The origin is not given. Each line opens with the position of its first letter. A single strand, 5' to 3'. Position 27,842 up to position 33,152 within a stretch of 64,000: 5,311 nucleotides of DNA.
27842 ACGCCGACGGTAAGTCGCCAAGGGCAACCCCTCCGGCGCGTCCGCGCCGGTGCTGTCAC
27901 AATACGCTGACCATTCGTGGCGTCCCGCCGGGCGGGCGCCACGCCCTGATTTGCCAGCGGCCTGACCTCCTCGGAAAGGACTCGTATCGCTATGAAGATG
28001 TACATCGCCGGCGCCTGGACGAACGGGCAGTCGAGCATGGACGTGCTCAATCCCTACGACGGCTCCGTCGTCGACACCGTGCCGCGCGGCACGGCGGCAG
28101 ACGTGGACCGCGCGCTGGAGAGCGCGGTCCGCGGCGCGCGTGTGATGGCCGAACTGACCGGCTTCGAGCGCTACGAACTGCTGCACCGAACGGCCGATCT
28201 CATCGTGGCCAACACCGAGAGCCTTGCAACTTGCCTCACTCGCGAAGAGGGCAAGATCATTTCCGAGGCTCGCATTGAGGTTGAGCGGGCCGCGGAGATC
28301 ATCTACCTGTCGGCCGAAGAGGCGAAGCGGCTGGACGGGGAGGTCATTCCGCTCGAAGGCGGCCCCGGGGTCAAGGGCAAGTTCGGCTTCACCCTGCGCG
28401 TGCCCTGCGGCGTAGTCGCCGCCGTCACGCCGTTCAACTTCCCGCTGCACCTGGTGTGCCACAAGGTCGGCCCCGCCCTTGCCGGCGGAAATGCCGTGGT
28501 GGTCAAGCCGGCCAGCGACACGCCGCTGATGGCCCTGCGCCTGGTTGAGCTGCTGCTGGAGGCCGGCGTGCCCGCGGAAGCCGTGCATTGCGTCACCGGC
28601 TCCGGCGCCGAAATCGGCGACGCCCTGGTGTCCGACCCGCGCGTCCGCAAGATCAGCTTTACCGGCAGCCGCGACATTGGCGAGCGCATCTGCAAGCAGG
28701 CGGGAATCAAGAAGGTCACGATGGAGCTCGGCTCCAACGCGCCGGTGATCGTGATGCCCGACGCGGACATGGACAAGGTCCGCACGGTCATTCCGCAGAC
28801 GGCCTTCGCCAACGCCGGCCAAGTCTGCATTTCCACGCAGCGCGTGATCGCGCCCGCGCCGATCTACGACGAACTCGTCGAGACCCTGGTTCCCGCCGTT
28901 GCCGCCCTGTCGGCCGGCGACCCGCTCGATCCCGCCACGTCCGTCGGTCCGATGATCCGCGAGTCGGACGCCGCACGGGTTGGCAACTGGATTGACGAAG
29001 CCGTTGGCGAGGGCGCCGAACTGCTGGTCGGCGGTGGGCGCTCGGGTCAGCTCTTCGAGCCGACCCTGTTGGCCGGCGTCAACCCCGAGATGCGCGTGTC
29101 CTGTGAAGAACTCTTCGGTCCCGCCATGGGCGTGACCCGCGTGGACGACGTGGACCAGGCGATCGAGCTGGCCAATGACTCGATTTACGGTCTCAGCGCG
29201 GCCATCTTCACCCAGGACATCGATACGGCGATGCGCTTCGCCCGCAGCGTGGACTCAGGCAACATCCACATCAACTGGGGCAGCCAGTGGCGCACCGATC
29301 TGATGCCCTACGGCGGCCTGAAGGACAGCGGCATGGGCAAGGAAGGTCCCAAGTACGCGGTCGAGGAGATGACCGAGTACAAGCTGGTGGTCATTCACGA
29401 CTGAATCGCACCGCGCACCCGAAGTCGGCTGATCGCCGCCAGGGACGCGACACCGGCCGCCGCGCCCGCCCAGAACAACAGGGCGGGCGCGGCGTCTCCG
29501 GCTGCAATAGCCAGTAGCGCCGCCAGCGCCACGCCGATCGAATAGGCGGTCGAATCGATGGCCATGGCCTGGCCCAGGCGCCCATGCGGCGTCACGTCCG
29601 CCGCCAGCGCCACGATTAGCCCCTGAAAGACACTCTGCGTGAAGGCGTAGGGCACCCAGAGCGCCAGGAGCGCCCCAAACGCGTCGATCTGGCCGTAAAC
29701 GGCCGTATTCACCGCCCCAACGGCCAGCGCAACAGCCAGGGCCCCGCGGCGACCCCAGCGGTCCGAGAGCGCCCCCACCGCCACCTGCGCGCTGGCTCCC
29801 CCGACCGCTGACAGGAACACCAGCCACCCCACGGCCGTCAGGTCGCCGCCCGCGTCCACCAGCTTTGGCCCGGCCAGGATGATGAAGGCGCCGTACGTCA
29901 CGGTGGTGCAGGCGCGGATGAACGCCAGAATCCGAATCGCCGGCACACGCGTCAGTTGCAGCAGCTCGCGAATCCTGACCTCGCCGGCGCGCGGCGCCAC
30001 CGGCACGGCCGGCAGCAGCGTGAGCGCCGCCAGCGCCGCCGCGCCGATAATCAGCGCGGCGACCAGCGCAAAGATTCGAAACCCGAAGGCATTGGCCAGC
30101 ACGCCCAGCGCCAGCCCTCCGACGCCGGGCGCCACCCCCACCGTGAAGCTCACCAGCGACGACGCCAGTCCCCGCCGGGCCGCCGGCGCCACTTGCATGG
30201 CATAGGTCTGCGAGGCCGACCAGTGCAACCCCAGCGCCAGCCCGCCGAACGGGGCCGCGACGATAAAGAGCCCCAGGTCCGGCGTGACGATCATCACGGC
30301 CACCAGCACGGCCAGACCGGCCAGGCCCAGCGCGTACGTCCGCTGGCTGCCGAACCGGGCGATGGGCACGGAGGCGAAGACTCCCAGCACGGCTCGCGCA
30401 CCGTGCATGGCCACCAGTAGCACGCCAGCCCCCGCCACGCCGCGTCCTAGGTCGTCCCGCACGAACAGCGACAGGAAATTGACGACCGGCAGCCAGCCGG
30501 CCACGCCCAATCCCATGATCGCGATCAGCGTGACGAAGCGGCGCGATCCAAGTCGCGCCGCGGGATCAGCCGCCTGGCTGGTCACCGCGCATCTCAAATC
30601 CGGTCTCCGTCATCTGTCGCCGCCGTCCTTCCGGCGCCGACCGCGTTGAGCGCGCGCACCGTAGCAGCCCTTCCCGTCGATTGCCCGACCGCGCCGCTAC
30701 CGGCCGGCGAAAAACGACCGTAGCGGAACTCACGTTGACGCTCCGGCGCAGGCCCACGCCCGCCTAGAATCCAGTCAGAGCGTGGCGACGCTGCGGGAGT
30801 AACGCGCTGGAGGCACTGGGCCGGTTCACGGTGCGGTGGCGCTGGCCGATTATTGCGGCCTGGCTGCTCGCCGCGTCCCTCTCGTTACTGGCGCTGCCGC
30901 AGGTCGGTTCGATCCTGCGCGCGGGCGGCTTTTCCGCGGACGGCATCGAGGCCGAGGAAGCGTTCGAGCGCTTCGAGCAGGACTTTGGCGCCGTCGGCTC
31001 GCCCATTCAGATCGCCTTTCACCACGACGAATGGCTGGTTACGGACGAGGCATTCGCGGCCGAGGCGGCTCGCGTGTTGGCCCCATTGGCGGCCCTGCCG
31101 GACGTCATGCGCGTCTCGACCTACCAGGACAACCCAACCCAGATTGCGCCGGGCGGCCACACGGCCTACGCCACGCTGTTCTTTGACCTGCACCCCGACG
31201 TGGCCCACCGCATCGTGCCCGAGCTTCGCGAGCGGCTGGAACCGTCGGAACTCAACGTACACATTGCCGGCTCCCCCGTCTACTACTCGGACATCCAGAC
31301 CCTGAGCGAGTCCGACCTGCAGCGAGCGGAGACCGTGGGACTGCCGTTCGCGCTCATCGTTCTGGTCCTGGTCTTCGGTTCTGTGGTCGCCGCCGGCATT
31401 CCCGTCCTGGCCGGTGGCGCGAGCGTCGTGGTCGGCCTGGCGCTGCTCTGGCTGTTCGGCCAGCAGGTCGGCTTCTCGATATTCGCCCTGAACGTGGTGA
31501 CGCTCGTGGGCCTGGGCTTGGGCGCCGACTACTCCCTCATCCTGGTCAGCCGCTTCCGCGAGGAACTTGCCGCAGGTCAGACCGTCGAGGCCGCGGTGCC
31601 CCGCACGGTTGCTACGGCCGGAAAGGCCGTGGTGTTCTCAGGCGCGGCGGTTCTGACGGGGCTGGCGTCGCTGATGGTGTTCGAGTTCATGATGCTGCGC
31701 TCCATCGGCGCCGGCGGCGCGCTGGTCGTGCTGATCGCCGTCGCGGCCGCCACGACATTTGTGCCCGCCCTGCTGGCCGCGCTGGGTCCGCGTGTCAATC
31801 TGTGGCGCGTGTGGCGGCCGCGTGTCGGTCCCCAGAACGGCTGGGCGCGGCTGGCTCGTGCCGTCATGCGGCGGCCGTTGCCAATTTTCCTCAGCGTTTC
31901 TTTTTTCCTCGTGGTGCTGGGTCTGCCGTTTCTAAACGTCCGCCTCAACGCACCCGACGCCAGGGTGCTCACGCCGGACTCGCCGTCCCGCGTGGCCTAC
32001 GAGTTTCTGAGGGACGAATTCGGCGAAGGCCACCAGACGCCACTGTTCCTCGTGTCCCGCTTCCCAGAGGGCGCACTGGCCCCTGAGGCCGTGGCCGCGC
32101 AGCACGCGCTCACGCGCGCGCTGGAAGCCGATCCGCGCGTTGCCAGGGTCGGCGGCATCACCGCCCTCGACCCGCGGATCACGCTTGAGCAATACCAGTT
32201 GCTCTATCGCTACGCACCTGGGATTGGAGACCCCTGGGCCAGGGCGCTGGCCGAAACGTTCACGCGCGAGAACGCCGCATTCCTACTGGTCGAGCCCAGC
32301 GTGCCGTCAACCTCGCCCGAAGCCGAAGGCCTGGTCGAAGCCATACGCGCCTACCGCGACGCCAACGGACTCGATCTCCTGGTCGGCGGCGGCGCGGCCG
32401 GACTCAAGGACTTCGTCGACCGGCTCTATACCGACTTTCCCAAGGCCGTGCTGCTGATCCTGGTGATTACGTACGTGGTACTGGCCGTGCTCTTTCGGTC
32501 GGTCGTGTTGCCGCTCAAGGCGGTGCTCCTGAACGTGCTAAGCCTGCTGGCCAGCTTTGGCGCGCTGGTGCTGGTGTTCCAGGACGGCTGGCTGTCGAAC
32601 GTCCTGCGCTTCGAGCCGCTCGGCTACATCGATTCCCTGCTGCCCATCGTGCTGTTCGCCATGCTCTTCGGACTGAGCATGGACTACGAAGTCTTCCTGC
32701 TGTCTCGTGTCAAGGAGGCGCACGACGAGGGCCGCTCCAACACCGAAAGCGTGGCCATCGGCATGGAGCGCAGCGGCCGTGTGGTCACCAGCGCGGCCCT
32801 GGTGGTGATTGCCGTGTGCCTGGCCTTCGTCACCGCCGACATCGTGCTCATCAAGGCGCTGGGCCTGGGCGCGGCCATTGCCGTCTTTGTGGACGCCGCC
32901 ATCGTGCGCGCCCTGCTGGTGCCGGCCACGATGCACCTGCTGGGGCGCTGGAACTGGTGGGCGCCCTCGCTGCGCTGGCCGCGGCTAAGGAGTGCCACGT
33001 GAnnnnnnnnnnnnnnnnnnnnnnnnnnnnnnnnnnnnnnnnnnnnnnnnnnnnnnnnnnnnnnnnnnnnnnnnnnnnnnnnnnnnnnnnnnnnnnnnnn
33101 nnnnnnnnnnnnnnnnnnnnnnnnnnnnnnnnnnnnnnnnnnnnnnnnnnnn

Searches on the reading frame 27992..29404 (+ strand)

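Call 25: search_protein_families(library=pfam, proteins=[window:27992-29404:+], max_evalue=0.0001)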
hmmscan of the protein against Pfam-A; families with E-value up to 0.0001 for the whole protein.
window:27992-29404:+ (470 aa): 1 family
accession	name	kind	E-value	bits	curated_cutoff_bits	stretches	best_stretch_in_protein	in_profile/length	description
PF00171.27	Aldedh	-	4.1e-159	530.5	23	1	9-466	1-461/461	Aldehyde dehydrogenase family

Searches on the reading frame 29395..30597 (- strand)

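Call 25: search_protein_families(library=pfam, proteins=[window:29395-30597:-], max_evalue=0.0001)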
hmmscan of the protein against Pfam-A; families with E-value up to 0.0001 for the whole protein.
window:29395-30597:- (400 aa): 1 family
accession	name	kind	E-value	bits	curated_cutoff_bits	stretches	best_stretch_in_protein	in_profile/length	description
PF07690.21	MFS_1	-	1.2e-27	97.2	33.4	2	224-388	1-167/347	Major Facilitator Superfamily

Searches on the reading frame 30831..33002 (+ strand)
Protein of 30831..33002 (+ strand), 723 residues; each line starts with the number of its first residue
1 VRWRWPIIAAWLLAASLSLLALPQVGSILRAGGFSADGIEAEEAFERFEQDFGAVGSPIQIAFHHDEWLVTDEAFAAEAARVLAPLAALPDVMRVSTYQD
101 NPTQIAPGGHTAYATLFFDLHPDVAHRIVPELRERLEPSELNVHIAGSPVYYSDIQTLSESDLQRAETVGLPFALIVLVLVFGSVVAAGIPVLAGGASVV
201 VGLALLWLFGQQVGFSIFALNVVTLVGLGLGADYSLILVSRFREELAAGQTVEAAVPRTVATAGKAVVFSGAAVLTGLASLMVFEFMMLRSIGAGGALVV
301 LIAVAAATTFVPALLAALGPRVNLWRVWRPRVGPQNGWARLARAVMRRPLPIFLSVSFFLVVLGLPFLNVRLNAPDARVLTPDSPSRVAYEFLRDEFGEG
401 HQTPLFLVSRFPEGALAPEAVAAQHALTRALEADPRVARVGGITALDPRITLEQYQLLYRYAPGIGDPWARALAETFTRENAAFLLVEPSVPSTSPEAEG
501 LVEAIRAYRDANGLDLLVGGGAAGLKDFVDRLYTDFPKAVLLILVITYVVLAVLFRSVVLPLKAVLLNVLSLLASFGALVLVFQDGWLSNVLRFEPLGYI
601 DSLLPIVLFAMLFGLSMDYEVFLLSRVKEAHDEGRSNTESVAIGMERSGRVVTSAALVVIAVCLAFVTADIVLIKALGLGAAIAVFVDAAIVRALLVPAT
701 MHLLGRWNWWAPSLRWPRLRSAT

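Call 25: search_protein_families(library=pfam, proteins=[window:30831-33002:+], max_evalue=0.0001)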
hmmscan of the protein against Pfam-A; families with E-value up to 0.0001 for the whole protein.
window:30831-33002:+ (723 aa): 1 family
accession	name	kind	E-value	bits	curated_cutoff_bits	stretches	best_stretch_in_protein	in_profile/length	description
PF03176.21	MMPL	-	1.8e-91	307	20.5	2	35-352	3-333/333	MMPL family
